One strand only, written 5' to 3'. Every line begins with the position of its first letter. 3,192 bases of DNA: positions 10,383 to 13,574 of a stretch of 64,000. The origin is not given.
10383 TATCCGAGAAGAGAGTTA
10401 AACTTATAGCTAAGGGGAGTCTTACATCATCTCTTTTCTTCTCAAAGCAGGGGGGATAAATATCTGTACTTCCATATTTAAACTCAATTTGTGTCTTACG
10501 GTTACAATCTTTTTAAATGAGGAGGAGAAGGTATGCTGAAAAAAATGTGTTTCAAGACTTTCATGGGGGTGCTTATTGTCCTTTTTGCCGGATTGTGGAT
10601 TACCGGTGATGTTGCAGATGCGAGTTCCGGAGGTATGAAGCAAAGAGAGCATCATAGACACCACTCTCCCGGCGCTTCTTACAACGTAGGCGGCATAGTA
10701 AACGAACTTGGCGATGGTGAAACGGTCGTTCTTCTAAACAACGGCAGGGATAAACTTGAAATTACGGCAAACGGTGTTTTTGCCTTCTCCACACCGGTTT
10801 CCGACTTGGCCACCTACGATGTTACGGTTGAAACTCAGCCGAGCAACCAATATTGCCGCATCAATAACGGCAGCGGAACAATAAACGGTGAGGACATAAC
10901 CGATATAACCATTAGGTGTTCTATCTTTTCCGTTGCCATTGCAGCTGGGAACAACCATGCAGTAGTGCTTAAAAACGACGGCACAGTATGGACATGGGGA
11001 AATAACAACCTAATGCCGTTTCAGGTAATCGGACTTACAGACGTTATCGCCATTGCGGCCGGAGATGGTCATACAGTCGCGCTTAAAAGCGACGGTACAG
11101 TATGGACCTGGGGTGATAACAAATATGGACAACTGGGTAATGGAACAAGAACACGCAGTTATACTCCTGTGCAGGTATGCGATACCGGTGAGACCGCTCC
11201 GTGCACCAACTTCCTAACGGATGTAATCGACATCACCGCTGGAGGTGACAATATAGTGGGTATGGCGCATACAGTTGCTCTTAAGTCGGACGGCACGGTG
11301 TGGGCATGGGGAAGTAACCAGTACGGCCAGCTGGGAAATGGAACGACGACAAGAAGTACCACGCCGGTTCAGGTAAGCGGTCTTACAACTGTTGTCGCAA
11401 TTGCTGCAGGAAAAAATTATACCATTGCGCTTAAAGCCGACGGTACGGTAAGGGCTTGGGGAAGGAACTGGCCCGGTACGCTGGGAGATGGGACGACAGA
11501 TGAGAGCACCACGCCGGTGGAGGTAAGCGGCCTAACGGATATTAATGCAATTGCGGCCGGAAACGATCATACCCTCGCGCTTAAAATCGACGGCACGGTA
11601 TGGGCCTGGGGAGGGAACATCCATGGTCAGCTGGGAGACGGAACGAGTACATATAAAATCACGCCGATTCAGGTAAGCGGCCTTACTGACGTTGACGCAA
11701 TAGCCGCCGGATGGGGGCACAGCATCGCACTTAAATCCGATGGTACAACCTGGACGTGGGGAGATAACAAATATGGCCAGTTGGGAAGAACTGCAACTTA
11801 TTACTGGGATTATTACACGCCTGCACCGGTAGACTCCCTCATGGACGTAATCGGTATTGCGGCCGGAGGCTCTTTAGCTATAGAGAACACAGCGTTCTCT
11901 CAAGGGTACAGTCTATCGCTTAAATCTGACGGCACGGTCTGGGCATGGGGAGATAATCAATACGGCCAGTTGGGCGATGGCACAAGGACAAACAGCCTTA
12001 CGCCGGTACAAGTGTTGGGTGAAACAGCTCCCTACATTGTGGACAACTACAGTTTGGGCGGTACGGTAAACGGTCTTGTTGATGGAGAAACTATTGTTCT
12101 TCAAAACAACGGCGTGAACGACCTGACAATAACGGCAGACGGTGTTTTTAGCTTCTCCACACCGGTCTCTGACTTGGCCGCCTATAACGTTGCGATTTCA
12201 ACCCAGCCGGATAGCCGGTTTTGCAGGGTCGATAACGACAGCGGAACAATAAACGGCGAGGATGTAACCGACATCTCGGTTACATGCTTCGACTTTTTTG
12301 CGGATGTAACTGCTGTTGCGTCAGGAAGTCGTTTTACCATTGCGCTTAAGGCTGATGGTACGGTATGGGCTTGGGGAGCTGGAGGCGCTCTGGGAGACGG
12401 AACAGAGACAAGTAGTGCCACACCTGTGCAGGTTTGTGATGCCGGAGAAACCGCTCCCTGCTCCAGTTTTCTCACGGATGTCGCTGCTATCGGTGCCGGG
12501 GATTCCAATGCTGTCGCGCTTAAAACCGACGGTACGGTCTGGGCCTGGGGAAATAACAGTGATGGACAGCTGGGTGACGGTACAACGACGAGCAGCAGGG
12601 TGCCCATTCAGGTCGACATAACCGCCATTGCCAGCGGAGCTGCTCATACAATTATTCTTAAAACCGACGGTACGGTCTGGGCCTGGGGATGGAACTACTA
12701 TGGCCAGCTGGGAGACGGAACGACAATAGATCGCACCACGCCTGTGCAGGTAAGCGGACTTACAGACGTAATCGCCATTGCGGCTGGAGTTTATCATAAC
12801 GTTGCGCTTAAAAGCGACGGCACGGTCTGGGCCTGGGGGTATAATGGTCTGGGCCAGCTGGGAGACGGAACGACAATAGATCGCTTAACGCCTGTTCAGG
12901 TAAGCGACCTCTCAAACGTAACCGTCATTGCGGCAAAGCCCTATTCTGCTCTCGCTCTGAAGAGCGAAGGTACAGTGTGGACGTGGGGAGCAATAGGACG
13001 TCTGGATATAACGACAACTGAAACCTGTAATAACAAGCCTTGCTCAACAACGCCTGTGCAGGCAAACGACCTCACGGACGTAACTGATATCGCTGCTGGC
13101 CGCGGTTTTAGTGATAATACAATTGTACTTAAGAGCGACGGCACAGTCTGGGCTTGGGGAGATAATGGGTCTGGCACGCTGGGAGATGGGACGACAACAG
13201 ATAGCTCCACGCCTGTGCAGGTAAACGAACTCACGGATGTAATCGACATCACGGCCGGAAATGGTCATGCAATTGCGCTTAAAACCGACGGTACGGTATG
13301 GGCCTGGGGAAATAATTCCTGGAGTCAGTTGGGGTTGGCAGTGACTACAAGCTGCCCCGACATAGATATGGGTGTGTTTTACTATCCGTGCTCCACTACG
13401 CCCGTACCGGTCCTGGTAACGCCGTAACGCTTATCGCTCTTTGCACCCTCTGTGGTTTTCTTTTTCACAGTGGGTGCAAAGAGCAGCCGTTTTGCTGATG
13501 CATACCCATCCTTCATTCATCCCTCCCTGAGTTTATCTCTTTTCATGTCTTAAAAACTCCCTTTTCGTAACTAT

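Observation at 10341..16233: Tandem duplication of giant secreted RCC1 beta-propeller genes including promoter region and terminator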

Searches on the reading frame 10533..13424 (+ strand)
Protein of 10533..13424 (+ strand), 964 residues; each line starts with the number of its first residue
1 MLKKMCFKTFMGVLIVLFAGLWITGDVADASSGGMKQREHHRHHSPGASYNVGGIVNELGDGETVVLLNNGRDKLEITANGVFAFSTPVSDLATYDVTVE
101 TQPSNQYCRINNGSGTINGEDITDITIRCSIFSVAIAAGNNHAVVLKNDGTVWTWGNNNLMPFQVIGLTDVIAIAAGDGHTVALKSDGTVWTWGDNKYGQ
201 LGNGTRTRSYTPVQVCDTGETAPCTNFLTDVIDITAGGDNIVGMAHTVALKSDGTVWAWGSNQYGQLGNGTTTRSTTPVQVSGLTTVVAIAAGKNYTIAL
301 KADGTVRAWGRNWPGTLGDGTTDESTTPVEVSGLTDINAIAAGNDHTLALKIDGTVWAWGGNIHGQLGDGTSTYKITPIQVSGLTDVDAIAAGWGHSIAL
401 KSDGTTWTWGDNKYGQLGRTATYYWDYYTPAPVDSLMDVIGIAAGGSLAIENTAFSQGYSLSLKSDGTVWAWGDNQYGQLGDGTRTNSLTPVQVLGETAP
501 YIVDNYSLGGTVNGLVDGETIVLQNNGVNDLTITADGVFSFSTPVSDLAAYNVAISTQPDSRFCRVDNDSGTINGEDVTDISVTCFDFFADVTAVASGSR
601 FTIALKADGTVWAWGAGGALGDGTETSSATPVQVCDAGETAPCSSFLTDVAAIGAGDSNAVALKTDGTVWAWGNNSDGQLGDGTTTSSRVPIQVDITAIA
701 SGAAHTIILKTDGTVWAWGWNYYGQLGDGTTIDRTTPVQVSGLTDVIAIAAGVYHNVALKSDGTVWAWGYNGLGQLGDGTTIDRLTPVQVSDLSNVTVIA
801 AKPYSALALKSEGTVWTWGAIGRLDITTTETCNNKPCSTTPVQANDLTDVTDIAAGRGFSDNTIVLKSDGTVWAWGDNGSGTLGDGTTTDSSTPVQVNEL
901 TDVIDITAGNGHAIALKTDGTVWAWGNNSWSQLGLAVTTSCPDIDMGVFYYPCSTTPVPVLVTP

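Call 6: search_protein_families(library=pfam, proteins=[window:10533-13424:+], max_evalue=0.01)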
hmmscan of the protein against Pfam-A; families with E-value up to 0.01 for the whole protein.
window:10533-13424:+ (964 aa): 5 families
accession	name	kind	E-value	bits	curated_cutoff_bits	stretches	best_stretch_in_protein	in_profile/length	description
PF25390.1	WD40_RLD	-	6.3e-197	654.6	150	5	168-450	30-313/363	RCC1-like domain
PF00415.24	RCC1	-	4.3e-144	469.5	21.7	12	712-759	1-50/50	Regulator of chromosome condensation (RCC1) repeat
PF13540.12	RCC1_2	-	6.9e-127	411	22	13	171-200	1-30/30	Regulator of chromosome condensation (RCC1) repeat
PF25384.1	Alsin_RLD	-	9.6e-31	107.9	100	4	159-206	265-312/405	Alsin RCC1-like domain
PF14289.11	DUF4369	-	6.1e-05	24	25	0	506-576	1-75/91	Domain of unknown function (DUF4369)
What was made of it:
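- On RCC1-like repeat / RLD beta-propeller (Pfam PF00415, PF13540, PF25390): PF00415 gives 12 stretches in each protein (call 6).
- Checked: Pfam gives PF25390, PF00415 and PF13540 far above their cut-offs for both proteins (call 6).
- Pfam RCC1 families match far above threshold (call 6).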

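Call 13: find_encoding_contigs(protein=window:10533-13424:+, flank=10000, max_places=6)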
Protein window:10533-13424:+ (964 aa): no gene with exactly this product is on record in the collection.

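Call 15: find_homologous_proteins(query=window:10533-13424:+, max_evalue=1e-30)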
Query window:10533-13424:+ (964 aa): 7940 proteins with E <= 1e-30 among 8000 candidates; the best 120 are listed.
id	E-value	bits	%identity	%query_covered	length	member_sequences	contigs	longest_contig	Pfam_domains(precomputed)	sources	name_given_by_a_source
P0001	0.0e+0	2171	100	100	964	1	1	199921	PF00415.25,PF13540.13,PF25384.2,PF25390.2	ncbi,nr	ncbi:MAG: RCC1 repeat-containing protein [Nitrospirota bacterium]|nr:RCC1 repeat-containing protein 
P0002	0.0e+0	1437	48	82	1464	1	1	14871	PF00415.25,PF13540.13,PF25384.2,PF00041.28,PF16656.12,PF25390.2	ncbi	ncbi:MAG: hypothetical protein AB7U45_10985 [Desulfamplus sp.]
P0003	0.0e+0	1275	63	100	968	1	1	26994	PF00415.25,PF14289.12,PF13540.13,PF25384.2,PF25390.2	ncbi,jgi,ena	-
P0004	0.0e+0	1264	40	86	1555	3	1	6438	PF00415.25,PF13540.13,PF25384.2,PF25390.2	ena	-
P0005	0.0e+0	1197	43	85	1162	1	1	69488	PF19406.6,PF00415.25,PF13540.13,PF25384.2,PF25390.2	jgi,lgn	jgi:alpha-tubulin suppressor-like RCC1 family protein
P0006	0.0e+0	1191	42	86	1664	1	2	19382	PF00415.25,PF00963.25,PF13540.13,PF25384.2,PF25390.2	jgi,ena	-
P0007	0.0e+0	1101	46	83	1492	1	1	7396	PF00415.25,PF13540.13,PF25384.2,PF25390.2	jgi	jgi:alpha-tubulin suppressor-like RCC1 family protein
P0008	0.0e+0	1100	42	79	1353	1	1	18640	PF00415.25,PF13287.13,PF13290.14,PF13540.13,PF25384.2,PF25390.2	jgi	jgi:alpha-tubulin suppressor-like RCC1 family protein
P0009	0.0e+0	1051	44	84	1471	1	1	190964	PF00415.25,PF13287.13,PF13290.14,PF18998.7,PF13540.13,PF25384.2,PF25390.2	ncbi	-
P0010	0.0e+0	1044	48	84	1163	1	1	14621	PF07679.23,PF00415.25,PF13927.13,PF13540.13,PF02368.25,PF25384.2,PF25390.2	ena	-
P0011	0.0e+0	1038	45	86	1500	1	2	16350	PF00415.25,PF13291.13,PF13540.13,PF25384.2,PF25390.2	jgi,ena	-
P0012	0.0e+0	1012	45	79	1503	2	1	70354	PF00415.25,PF13540.13,PF25384.2,PF00082.28,PF25390.2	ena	-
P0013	1.0e-297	1009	45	79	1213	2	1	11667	PF00415.25,PF26008.1,PF13540.13,PF25384.2,PF07833.17,PF25390.2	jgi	-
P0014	1.2e-297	1009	40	84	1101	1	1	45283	PF00415.25,PF13540.13,PF25384.2,PF25390.2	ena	-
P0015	1.5e-297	1008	35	87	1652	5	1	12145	PF00415.25,PF26008.1,PF13540.13,PF25384.2,PF25390.2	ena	-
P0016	6.9e-297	1006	37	84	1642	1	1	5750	PF00415.25,PF26008.1,PF13540.13,PF25384.2,PF25390.2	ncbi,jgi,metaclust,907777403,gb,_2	metaclust:\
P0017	3.5e-295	1000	48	100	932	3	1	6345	PF00415.25,PF14289.12,PF13540.13,PF25384.2,PF25390.2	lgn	-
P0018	1.6e-294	998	39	84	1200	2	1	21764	PF00415.25,PF18962.8,PF13540.13,PF25384.2,PF25390.2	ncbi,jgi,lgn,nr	ncbi:MAG TPA: T9SS type A sorting domain-containing protein [Bacteroidia bacterium]|nr:T9SS type A s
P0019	1.0e-291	989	47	79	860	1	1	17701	PF00415.25,PF13540.13,PF25401.1,PF25384.2,PF25390.2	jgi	-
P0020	4.0e-289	980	50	100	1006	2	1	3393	PF00415.25,PF13540.13,PF25384.2,PF25390.2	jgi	-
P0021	1.6e-288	978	43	86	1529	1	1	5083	PF17963.8,PF17892.8,PF00415.25,PF13540.13,PF25384.2,PF16184.12,PF25390.2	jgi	jgi:alpha-tubulin suppressor-like RCC1 family protein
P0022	4.6e-288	977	40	85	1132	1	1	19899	PF00415.25,PF13540.13,PF25384.2,PF25390.2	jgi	jgi:alpha-tubulin suppressor-like RCC1 family protein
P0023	9.0e-287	973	38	84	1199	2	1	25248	PF00415.25,PF18962.8,PF13540.13,PF25384.2,PF25390.2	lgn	-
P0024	2.2e-285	968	43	81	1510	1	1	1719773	PF00415.25,PF13540.13,PF25384.2,PF00082.28,PF25390.2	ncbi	-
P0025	5.9e-282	957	40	84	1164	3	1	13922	PF00415.25,PF13540.13,PF25384.2,PF25390.2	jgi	-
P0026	6.8e-282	956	52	86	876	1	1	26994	PF00415.25,PF05593.20,PF13540.13,PF25384.2,PF25390.2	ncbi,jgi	-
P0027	5.7e-279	947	54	38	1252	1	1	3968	PF00415.25,PF13540.13,PF25384.2,PF25390.2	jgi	-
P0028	8.0e-279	946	42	74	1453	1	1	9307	PF00415.25,PF13540.13,PF25384.2,PF18884.6,PF25390.2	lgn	-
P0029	8.1e-279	946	53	86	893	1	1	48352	PF00415.25,PF13540.13,PF25384.2,PF25390.2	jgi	jgi:alpha-tubulin suppressor-like RCC1 family protein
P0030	4.3e-278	944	46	85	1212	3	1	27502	PF00415.25,PF18998.7,PF13540.13,PF25384.2,PF25390.2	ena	-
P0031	1.5e-277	942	35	86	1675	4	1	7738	PF00415.25,PF26008.1,PF13540.13,PF25384.2,PF25390.2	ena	-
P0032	1.3e-276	939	39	84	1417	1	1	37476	PF00415.25,PF13540.13,PF25384.2,PF25390.2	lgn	-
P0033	1.1e-275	936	40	78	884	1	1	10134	PF00415.25,PF17957.8,PF13540.13,PF25384.2,PF25390.2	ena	-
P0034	2.1e-275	935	46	73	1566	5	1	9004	PF12733.14,PF00415.25,PF16640.12,PF13540.13,PF25384.2,PF25390.2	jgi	-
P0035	1.7e-274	932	43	79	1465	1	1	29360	PF11617.14,PF00415.25,PF26008.1,PF13540.13,PF25384.2,PF25390.2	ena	-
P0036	2.5e-273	928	40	76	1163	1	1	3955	PF00415.25,PF13540.13,PF25384.2,PF25390.2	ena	-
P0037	8.6e-272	923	46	79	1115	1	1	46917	PF14016.13,PF15780.12,PF00415.25,PF13540.13,PF07705.18,PF25384.2,PF22544.3,PF25390.2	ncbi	-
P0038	2.9e-271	921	50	81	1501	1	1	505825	PF00415.25,PF13540.13,PF25384.2,PF00082.28,PF25390.2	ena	-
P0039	3.3e-271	921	42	86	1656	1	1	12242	PF17963.8,PF17892.8,PF00415.25,PF17957.8,PF17803.8,PF13540.13,PF25384.2,PF25390.2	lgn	-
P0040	1.1e-270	919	47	74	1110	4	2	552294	PF00415.25,PF13540.13,PF25384.2,PF25390.2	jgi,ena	jgi:alpha-tubulin suppressor-like RCC1 family protein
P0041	4.0e-269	914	35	83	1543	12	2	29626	PF00415.25,PF13540.13,PF25384.2,PF25390.2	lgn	-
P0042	9.3e-269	913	49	80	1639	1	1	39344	PF00415.25,PF13287.13,PF13290.14,PF13540.13,PF25384.2,PF18884.6,PF03174.20,PF25390.2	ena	-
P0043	5.6e-267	907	51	83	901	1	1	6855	PF00415.25,PF13540.13,PF25384.2,PF25390.2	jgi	-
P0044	3.8e-265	901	38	83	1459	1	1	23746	PF00415.25,PF13287.13,PF13290.14,PF13540.13,PF25384.2,PF25390.2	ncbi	-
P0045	2.2e-264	898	43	81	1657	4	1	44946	PF11617.14,PF00415.25,PF13540.13,PF25384.2,PF25390.2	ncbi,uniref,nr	ncbi:hypothetical protein FJV41_19030 [Myxococcus llanfairpwllgwyngyllgogerychwyrndrobwllllantysilio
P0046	2.3e-264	898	43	79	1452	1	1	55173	PF00415.25,PF13540.13,PF25384.2,PF25390.2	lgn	-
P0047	2.4e-264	898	40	82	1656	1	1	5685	PF00415.25,PF13287.13,PF13290.14,PF13540.13,PF25384.2,PF18884.6,PF03174.20,PF25390.2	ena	-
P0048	3.0e-264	898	40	78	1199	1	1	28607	PF00415.25,PF13540.13,PF25384.2,PF25390.2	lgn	-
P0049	4.7e-264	897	38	87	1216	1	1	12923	PF00415.25,PF18962.8,PF13540.13,PF25384.2,PF25390.2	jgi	jgi:alpha-tubulin suppressor-like RCC1 family protein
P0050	2.4e-263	895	48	71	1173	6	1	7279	PF13205.13,PF00415.25,PF13540.13,PF25384.2,PF00041.28,PF25390.2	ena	-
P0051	9.2e-262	890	43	82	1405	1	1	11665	PF00415.25,PF13540.13,PF25384.2,PF00082.28,PF25390.2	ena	-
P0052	3.4e-261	888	40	80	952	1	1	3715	PF00415.25,PF13540.13,PF25384.2,PF25390.2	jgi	-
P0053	2.8e-260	885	41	83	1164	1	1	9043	PF00415.25,PF13540.13,PF25384.2,PF25390.2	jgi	jgi:alpha-tubulin suppressor-like RCC1 family protein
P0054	4.9e-260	884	47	34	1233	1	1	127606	PF00415.25,PF13540.13,PF25384.2,PF25390.2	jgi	-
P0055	8.8e-260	883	35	83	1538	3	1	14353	PF00415.25,PF13540.13,PF25384.2,PF25390.2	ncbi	-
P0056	1.4e-259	883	39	77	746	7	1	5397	PF00415.25,PF13540.13,PF25384.2,PF25390.2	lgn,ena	-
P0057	6.9e-259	880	40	72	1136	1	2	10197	PF00415.25,PF13540.13,PF25384.2,PF25390.2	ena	-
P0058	3.2e-258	878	49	71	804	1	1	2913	PF00415.25,PF13540.13,PF25384.2,PF25390.2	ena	-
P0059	9.9e-258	876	45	83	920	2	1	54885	PF00415.25,PF13540.13,PF25384.2,PF25390.2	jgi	jgi:alpha-tubulin suppressor-like RCC1 family protein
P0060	2.5e-257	875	43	79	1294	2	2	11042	PF00415.25,PF05593.20,PF13540.13,PF25384.2,PF25390.2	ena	-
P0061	4.5e-257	874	38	84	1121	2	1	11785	PF00415.25,PF13540.13,PF25384.2,PF25390.2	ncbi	ncbi:MAG: hypothetical protein U0586_14615 [Candidatus Brocadiaceae bacterium]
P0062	6.4e-257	874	45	80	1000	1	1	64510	PF00415.25,PF13540.13,PF25384.2,PF25390.2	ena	-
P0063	4.1e-256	871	38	87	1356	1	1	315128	PF00415.25,PF13287.13,PF13290.14,PF18998.7,PF13540.13,PF25384.2,PF25390.2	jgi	-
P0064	1.6e-255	869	42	79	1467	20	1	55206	PF00415.25,PF13540.13,PF25384.2,PF25390.2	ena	-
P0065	3.9e-255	868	46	70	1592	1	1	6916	PF00415.25,PF26008.1,PF13540.13,PF13620.13,PF00395.26,PF25384.2,PF00082.28,PF25390.2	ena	-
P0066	1.9e-254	866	42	80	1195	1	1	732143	PF00415.25,PF18998.7,PF13540.13,PF25384.2,PF25390.2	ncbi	-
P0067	3.2e-254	865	41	67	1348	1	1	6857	PF00415.25,PF13540.13,PF25384.2,PF00082.28,PF25390.2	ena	-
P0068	8.6e-254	863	44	80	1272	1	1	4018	PF00415.25,PF13540.13,PF21847.2,PF25384.2,PF20545.4,PF00041.28,PF25390.2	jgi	jgi:alpha-tubulin suppressor-like RCC1 family protein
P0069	4.2e-252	858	47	78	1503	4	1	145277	PF00415.25,PF13540.13,PF25384.2,PF00041.28,PF00082.28,PF25390.2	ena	-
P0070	4.0e-251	855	37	86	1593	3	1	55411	PF00415.25,PF18962.8,PF13540.13,PF25384.2,PF00041.28,PF16656.12,PF25390.2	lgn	-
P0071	6.2e-251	854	38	85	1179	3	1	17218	PF00415.25,PF13540.13,PF25384.2,PF25390.2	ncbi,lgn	-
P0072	8.9e-251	853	43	82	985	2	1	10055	PF00801.27,PF00415.25,PF13540.13,PF25384.2,PF18911.7,PF25390.2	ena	-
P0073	1.3e-250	853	42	79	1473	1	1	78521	PF00415.25,PF13540.13,PF25384.2,PF25390.2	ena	-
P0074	1.5e-250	853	43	84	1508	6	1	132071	PF00415.25,PF13540.13,PF25384.2,PF00082.28,PF25390.2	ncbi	-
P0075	2.9e-250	852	40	85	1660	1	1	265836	PF22073.3,PF15780.12,PF07610.18,PF00415.25,PF18998.7,PF13540.13,PF25384.2,PF12371.15,PF22544.3,PF25390.2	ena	-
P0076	4.2e-250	851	48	79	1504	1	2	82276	PF00415.25,PF13540.13,PF25384.2,PF00082.28,PF25390.2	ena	-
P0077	6.3e-250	851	47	79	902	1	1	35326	PF00415.25,PF13540.13,PF25384.2,PF25390.2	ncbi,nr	ncbi:MAG: hypothetical protein FWG87_11710 [Defluviitaleaceae bacterium]|nr:hypothetical protein [De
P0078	5.8e-249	847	41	84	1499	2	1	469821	PF12733.14,PF00415.25,PF13540.13,PF00395.26,PF25384.2,PF25390.2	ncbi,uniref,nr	ncbi:S-layer homology domain-containing protein [Geosporobacter ferrireducens]|uniref:RCC1 domain-co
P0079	9.3e-249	847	48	79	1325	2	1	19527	PF00415.25,PF13540.13,PF25384.2,PF00082.28,PF25390.2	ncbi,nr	ncbi:S8 family serine peptidase [Anaerobacterium chartisolvens]|nr:S8 family serine peptidase [Anaer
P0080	3.7e-248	845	43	84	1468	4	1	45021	PF00415.25,PF13540.13,PF25384.2,PF25390.2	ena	-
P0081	3.8e-248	845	46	79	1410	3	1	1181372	PF07495.20,PF00415.25,PF13287.13,PF24421.2,PF13290.14,PF18998.7,PF13540.13,PF25384.2,PF19077.7,PF25390.2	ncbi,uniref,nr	ncbi:chitobiase/beta-hexosaminidase C-terminal domain-containing protein [Geobacter pelophilus]|unir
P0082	4.7e-248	844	45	68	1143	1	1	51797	PF00415.25,PF05593.20,PF13540.13,PF25384.2,PF25390.2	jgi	jgi:alpha-tubulin suppressor-like RCC1 family protein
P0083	5.8e-247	841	41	71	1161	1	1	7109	PF07494.18,PF00415.25,PF13540.13,PF25384.2,PF25390.2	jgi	jgi:alpha-tubulin suppressor-like RCC1 family protein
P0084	4.2e-246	838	41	80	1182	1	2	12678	PF00415.25,PF18998.7,PF13540.13,PF25384.2,PF25390.2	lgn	-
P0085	4.4e-246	838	43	79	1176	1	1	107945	PF00415.25,PF13540.13,PF25384.2,PF25390.2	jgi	jgi:alpha-tubulin suppressor-like RCC1 family protein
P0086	1.5e-245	836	43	78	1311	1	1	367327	PF00415.25,PF18676.7,PF16640.12,PF13540.13,PF25384.2,PF25390.2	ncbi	ncbi:MAG: Ig-like domain repeat protein [Terriglobales bacterium]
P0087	3.9e-245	835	51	86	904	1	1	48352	PF00415.25,PF13540.13,PF25384.2,PF25390.2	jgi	jgi:alpha-tubulin suppressor-like RCC1 family protein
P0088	3.9e-245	835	38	74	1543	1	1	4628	PF04151.22,PF17963.8,PF00415.25,PF13540.13,PF25384.2,PF25390.2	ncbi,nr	ncbi:MAG: hypothetical protein KAQ99_09425, partial [Candidatus Aureabacteria bacterium]|nr:hypothet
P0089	1.0e-244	833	49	86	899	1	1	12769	PF00415.25,PF25912.1,PF13540.13,PF25384.2,PF25390.2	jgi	-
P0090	1.4e-244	833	40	84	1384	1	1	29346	PF00415.25,PF13540.13,PF25384.2,PF25390.2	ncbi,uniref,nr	ncbi:RCC1 domain-containing protein [Ructibacterium gallinarum]|uniref:RCC1-like domain-containing p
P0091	1.6e-244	833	49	79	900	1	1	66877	PF00415.25,PF13540.13,PF25384.2,PF25390.2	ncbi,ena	-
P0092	2.2e-244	832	43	82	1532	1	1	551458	PF12733.14,PF00415.25,PF13540.13,PF00395.26,PF25384.2,PF25390.2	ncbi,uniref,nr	ncbi:cadherin-like beta sandwich domain-containing protein [Paenibacillus thalictri]|uniref:SLH doma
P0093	2.4e-244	832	39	82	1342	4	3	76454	PF00415.25,PF13540.13,PF25384.2,PF25390.2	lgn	-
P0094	2.8e-244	832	40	82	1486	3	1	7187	PF00415.25,PF13540.13,PF25384.2,PF25390.2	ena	-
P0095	6.7e-244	831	37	83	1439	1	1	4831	PF00415.25,PF13287.13,PF13290.14,PF13540.13,PF25384.2,PF03174.20,PF25390.2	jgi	jgi:alpha-tubulin suppressor-like RCC1 family protein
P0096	1.1e-243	830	37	84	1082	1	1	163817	PF00415.25,PF13540.13,PF25384.2,PF27162.1,PF25390.2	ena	-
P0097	1.2e-243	830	41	82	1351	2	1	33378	PF00415.25,PF13540.13,PF25384.2,PF00082.28,PF25390.2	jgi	-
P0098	3.7e-243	828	45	70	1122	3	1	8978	PF00415.25,PF02608.21,PF26008.1,PF13540.13,PF25384.2,PF07833.17,PF25390.2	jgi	-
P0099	9.6e-243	827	46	81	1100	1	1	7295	PF00415.25,PF13540.13,PF25384.2,PF25390.2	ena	-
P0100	1.4e-242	826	46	37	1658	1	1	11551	PF00415.25,PF13287.13,PF13290.14,PF13540.13,PF25384.2,PF03174.20,PF25390.2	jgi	jgi:alpha-tubulin suppressor-like RCC1 family protein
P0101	1.6e-242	826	39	84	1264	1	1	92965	PF00415.25,PF13540.13,PF25384.2,PF25390.2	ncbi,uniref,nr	ncbi:RCC1 repeat-containing protein [Archangium sp.]|uniref:RCC1 domain-containing protein n=1 Tax=A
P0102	1.8e-242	826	44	86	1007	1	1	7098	PF00415.25,PF13540.13,PF25384.2,PF25390.2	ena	-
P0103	2.2e-242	826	40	83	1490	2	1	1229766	PF00415.25,PF16893.12,PF13540.13,PF18370.8,PF25384.2,PF00041.28,PF25390.2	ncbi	ncbi:fibronectin type III domain-containing protein [Oscillospiraceae bacterium WX1]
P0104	7.9e-242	824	46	78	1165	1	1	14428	PF00415.25,PF13540.13,PF25384.2,PF25390.2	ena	-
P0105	9.0e-242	824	41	76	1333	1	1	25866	PF00415.25,PF16640.12,PF13540.13,PF25384.2,PF25390.2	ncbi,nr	ncbi:MAG: Ig-like domain repeat protein, partial [Betaproteobacteria bacterium]|nr:Ig-like domain re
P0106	1.8e-241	823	44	91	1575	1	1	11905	PF00415.25,PF13540.13,PF00395.26,PF25384.2,PF17936.8,PF25390.2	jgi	jgi:alpha-tubulin suppressor-like RCC1 family protein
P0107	4.6e-241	821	46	85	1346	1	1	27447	PF00415.25,PF18998.7,PF13540.13,PF25384.2,PF25390.2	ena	-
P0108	1.8e-240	819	48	88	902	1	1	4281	PF00415.25,PF13540.13,PF25384.2,PF25390.2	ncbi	-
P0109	2.4e-240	819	40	79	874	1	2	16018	PF00415.25,PF18962.8,PF13540.13,PF25384.2,PF25390.2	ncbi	ncbi:MAG: T9SS type A sorting domain-containing protein [bacterium]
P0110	2.5e-240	819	42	37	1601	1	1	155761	PF09479.17,PF00415.25,PF13540.13,PF25384.2,PF25390.2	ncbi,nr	ncbi:MAG: InlB B-repeat-containing protein [Synergistaceae bacterium]|nr:InlB B-repeat-containing pr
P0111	4.1e-240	818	47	74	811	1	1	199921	PF00415.25,PF13540.13,PF25384.2,PF25390.2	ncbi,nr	ncbi:MAG: RCC1 repeat-containing protein [Nitrospirota bacterium]|nr:RCC1 repeat-containing protein 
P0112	1.4e-239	816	39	81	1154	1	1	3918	PF00415.25,PF17957.8,PF13540.13,PF25384.2,PF25390.2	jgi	jgi:alpha-tubulin suppressor-like RCC1 family protein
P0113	1.7e-239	816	42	81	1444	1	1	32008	PF00415.25,PF13540.13,PF25384.2,PF25390.2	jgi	jgi:alpha-tubulin suppressor-like RCC1 family protein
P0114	4.1e-239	815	50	84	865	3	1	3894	PF00415.25,PF13540.13,PF25384.2,PF25390.2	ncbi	-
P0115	1.8e-238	813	46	83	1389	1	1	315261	PF00415.25,PF13540.13,PF25384.2,PF25390.2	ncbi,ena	-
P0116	7.2e-238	811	45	81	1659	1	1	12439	PF16974.12,PF07963.18,PF25059.2,PF00415.25,PF13385.14,PF13540.13,PF17964.8,PF25384.2,PF00041.28,PF16656.12,PF25390.2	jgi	jgi:prepilin-type N-terminal cleavage/methylation domain-containing protein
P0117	7.8e-238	811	38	79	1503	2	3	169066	PF00415.25,PF18962.8,PF13540.13,PF25384.2,PF00041.28,PF25390.2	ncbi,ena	-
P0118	7.8e-238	811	42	78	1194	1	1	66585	PF22073.3,PF15780.12,PF00415.25,PF13004.14,PF13540.13,PF25384.2,PF22544.3,PF25390.2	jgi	jgi:uncharacterized protein (TIGR03437 family)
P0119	7.9e-238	811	44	77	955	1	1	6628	PF00415.25,PF13540.13,PF25384.2,PF25390.2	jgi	-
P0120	3.4e-237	808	43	79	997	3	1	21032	PF00415.25,PF13540.13,PF25384.2,PF25390.2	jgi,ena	-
